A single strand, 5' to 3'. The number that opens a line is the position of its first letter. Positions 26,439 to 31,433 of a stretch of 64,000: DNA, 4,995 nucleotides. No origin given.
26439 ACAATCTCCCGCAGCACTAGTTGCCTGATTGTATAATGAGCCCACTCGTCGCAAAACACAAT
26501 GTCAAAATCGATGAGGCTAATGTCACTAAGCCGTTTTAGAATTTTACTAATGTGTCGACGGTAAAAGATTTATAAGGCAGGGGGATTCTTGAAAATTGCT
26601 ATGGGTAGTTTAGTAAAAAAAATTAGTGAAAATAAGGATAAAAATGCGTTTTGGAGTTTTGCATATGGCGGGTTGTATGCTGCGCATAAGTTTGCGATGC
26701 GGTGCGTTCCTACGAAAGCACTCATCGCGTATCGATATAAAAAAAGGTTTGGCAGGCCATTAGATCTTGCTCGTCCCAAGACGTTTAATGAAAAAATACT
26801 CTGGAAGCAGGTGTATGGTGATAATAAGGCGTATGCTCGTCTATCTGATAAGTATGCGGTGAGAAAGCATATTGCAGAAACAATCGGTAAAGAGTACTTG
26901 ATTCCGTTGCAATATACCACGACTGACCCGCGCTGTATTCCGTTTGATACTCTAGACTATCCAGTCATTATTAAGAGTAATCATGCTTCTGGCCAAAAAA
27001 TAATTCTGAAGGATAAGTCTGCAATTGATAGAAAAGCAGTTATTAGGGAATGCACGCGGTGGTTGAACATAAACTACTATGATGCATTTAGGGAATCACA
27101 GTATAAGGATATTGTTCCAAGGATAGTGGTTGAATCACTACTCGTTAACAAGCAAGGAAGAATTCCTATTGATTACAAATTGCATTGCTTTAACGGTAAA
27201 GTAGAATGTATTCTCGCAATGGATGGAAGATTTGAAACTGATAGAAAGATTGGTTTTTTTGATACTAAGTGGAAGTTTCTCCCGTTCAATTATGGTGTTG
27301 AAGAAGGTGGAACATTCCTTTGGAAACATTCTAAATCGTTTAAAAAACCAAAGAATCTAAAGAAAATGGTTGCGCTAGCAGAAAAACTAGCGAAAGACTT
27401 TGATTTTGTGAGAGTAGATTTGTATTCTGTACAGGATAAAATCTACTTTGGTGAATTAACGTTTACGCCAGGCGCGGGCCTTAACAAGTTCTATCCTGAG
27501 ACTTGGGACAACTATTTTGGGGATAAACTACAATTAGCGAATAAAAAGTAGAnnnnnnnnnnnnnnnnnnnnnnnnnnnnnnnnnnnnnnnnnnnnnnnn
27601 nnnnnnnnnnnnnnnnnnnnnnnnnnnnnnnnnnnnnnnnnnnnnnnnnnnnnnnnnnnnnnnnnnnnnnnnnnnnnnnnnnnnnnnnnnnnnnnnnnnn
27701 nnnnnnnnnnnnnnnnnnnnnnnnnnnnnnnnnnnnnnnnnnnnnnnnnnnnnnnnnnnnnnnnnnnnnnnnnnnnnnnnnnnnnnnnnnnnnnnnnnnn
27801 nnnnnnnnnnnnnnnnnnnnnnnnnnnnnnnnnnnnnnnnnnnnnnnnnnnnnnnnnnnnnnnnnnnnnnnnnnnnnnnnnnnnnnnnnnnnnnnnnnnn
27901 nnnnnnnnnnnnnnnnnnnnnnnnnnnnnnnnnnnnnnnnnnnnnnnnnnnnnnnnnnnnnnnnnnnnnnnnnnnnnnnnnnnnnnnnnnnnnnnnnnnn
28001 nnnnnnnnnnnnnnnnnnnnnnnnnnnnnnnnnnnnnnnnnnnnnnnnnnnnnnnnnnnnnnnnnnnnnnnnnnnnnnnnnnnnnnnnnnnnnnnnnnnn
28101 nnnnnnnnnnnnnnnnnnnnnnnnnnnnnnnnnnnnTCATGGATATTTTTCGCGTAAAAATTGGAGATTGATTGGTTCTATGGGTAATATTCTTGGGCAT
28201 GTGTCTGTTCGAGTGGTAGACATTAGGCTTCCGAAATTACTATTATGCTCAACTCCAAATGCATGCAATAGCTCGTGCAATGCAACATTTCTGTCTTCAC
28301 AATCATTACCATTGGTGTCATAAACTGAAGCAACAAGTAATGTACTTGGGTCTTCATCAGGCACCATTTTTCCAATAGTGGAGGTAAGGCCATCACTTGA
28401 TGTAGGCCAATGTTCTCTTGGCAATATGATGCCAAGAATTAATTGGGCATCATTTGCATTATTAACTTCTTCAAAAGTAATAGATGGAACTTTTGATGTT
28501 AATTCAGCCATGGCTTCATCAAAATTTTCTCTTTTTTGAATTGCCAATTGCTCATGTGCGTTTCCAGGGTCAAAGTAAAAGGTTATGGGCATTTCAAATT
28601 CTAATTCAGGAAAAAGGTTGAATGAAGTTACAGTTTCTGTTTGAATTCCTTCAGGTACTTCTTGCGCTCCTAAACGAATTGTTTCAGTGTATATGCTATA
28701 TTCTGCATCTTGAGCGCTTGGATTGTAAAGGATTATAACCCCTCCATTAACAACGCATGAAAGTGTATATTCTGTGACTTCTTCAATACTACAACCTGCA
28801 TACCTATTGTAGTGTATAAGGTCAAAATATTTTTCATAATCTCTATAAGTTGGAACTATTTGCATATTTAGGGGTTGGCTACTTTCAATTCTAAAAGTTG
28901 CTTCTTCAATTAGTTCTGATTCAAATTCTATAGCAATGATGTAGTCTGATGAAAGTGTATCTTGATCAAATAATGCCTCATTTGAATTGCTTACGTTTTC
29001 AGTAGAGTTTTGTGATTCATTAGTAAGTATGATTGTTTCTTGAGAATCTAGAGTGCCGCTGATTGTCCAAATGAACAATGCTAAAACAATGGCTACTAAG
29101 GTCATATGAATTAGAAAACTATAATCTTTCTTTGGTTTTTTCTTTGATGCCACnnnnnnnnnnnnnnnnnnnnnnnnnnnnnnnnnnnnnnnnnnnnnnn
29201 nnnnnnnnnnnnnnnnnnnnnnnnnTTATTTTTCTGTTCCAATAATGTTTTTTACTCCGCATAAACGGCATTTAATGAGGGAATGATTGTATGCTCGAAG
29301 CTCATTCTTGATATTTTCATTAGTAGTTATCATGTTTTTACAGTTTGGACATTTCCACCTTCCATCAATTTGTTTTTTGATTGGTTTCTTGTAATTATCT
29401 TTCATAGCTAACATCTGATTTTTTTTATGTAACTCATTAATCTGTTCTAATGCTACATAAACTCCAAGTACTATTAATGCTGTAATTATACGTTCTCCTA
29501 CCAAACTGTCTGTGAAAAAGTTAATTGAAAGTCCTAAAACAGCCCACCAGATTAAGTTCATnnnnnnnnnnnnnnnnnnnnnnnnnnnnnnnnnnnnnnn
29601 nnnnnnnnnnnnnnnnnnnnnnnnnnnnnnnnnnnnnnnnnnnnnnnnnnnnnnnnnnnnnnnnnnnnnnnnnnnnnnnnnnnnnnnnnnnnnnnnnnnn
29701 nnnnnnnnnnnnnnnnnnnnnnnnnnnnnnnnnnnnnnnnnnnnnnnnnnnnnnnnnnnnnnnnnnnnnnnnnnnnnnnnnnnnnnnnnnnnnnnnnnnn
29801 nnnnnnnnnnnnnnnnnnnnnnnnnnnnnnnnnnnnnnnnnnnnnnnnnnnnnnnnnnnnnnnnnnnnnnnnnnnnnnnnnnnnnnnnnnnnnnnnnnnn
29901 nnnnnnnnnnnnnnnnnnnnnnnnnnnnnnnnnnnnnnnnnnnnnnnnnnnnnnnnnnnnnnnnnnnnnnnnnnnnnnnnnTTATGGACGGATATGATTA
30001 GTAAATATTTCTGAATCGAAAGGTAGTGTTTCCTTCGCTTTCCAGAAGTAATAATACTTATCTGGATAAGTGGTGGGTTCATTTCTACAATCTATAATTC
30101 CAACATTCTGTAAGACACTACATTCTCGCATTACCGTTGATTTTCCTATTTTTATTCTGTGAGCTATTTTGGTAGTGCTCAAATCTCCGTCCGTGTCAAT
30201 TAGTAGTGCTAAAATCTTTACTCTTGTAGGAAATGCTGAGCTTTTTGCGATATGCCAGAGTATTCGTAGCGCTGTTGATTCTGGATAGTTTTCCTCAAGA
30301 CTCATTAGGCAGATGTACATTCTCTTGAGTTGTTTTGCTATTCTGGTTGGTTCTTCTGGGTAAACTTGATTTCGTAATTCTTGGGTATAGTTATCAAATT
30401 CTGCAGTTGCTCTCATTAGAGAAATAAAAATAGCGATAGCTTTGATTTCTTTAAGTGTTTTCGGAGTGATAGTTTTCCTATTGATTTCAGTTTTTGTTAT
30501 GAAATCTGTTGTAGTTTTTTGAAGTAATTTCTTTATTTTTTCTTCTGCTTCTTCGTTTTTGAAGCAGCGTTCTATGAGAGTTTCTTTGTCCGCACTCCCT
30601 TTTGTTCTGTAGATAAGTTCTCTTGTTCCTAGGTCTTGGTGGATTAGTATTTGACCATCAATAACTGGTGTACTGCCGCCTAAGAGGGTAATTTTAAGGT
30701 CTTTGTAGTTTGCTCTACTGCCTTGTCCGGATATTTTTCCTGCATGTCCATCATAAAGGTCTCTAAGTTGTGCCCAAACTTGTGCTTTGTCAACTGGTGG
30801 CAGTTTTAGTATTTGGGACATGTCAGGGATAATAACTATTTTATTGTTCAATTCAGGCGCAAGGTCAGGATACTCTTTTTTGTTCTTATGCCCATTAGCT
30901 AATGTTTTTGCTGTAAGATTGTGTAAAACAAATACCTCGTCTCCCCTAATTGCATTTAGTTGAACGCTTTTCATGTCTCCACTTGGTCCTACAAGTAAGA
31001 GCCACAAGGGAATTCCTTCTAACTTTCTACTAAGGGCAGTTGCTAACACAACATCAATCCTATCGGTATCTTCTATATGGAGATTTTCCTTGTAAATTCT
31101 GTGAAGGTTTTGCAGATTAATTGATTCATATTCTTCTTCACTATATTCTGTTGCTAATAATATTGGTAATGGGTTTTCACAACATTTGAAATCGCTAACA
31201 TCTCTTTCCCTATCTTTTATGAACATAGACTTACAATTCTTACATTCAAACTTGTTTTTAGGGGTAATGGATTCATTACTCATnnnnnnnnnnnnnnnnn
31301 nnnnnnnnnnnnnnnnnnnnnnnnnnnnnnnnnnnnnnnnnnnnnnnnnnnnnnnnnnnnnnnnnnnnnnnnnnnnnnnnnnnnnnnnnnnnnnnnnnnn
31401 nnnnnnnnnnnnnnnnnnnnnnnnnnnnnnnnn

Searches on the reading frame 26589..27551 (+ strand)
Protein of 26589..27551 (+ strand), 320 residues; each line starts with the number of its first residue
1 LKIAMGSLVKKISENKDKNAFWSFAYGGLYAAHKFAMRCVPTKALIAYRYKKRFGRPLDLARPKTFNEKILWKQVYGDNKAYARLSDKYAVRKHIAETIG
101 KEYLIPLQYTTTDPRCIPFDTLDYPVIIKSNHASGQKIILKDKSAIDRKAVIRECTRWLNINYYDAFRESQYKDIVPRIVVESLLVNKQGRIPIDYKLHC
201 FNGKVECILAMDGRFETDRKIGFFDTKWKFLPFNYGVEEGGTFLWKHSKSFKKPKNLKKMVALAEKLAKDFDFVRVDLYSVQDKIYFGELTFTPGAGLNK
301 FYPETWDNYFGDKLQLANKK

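Call 10: search_protein_families(library=pfam, proteins=[window:26589-27551:+], max_evalue=0.01)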
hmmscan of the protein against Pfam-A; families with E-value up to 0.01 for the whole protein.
window:26589-27551:+ (320 aa): 1 family
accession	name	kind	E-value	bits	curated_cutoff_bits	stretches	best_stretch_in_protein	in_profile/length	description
PF14305.11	ATPgrasp_TupA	-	4.5e-47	161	25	1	68-314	1-240/241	TupA-like ATPgrasp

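Call 77: find_encoding_contigs(protein=window:26589-27551:+, flank=6000, max_places=6)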
Protein window:26589-27551:+ (320 aa): no gene with exactly this product is on record in the collection.

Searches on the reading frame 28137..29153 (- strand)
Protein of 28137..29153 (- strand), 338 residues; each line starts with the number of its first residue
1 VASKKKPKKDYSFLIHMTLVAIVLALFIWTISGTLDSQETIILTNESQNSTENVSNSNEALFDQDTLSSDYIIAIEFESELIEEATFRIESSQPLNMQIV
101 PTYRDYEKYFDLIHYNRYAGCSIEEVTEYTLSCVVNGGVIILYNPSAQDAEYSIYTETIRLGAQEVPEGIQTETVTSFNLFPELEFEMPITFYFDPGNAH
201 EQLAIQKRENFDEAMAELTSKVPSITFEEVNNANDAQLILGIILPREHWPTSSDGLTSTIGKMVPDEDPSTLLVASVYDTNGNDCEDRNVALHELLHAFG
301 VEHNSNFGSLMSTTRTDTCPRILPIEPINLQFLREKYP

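Call 10: search_protein_families(library=pfam, proteins=[window:28137-29153:-], max_evalue=0.01)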
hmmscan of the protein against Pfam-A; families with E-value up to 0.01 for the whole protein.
window:28137-29153:- (338 aa): 2 families
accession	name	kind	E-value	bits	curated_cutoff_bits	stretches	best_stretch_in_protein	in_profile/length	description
PF00413.30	Peptidase_M10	-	6.4e-05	23.3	24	1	203-314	19-135/159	Matrixin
PF01400.30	Astacin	-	0.00064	19.9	22.5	1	200-304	12-95/189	Astacin (Peptidase family M12A)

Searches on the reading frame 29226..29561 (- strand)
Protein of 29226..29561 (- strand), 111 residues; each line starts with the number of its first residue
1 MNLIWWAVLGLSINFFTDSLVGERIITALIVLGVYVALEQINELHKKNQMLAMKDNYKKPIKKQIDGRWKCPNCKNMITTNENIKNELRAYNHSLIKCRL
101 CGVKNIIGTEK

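Call 10: search_protein_families(library=pfam, proteins=[window:29226-29561:-], max_evalue=0.01)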
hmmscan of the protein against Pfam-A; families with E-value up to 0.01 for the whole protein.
window:29226-29561:- (111 aa): 3 families
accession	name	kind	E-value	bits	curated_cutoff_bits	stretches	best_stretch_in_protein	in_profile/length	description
PF22268.1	DUF6954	-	9e-05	22.5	27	1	10-39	20-49/58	Family of unknown function (DUF6954)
PF05129.18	Zn_ribbon_Elf1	-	0.0031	18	29.8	1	55-104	10-55/79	Transcription elongation factor Elf1 like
PF16988.10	Vps36-NZF-N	-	0.0066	16.3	27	0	63-104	4-42/65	Vacuolar protein sorting 36 NZF-N zinc-finger domain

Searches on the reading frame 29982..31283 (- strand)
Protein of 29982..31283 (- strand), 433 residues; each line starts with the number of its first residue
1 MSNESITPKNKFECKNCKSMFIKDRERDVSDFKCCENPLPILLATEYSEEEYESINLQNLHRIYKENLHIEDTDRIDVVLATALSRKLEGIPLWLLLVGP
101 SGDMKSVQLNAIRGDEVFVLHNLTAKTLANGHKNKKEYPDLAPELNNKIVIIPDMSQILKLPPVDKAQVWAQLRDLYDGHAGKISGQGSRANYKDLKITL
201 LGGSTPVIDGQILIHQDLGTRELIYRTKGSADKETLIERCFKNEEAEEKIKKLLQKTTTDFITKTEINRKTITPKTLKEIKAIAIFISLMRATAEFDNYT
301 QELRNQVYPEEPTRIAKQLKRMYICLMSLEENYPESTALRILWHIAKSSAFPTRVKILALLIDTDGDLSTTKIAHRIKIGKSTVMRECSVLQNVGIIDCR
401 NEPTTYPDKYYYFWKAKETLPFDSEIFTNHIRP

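Call 10: search_protein_families(library=pfam, proteins=[window:29982-31283:-], max_evalue=0.01)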
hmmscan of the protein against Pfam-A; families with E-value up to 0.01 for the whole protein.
window:29982-31283:- (433 aa): 3 families
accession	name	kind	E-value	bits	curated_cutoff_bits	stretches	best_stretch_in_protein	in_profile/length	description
PF09339.16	HTH_IclR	-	0.00036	20.7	22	1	356-397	7-48/52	IclR helix-turn-helix domain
PF01022.26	HTH_5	-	0.00053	20.3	22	1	352-397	2-45/47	Bacterial regulatory protein, arsR family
PF13412.12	HTH_24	-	0.0041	17.1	21.9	0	353-397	4-47/48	Winged helix-turn-helix DNA-binding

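Call 57: search_protein_families(library=ncbifam, proteins=[window:29982-31283:-], max_evalue=0.001)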
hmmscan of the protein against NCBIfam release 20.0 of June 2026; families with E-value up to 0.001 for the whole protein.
window:29982-31283:- (433 aa): 5 families
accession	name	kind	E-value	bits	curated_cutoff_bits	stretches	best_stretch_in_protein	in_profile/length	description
NF053606.1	Sta1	subfamily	5.8e-06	26.3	80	1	354-418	22-85/100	Sta1 family transcriptional regulator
NF033788.1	HTH_metalloreg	subfamily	1.8e-05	24.5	55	1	347-402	6-60/77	metalloregulator ArsR/SmtB family transcription factor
TIGR01884.1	cas_HTH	subfamily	4.7e-05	22.9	60.2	1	353-401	143-190/202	CRISPR-associated CARF protein Csa3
NF041413.1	ArsR_Rv2640c_fam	equivalog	7.5e-05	23.1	155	1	338-400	29-91/118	Rv2640c family ArsR-like transcriptional regulator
NF040939.2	trans_reg_lrs14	equivalog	0.00046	20.2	90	0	353-414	22-85/103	Lrs14 family HTH-type transcriptional regulator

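Call 74: search_protein_families(library=phrogs, proteins=[window:29982-31283:-], max_evalue=0.001)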
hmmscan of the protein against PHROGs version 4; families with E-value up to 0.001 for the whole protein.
window:29982-31283:- (433 aa): 0 families
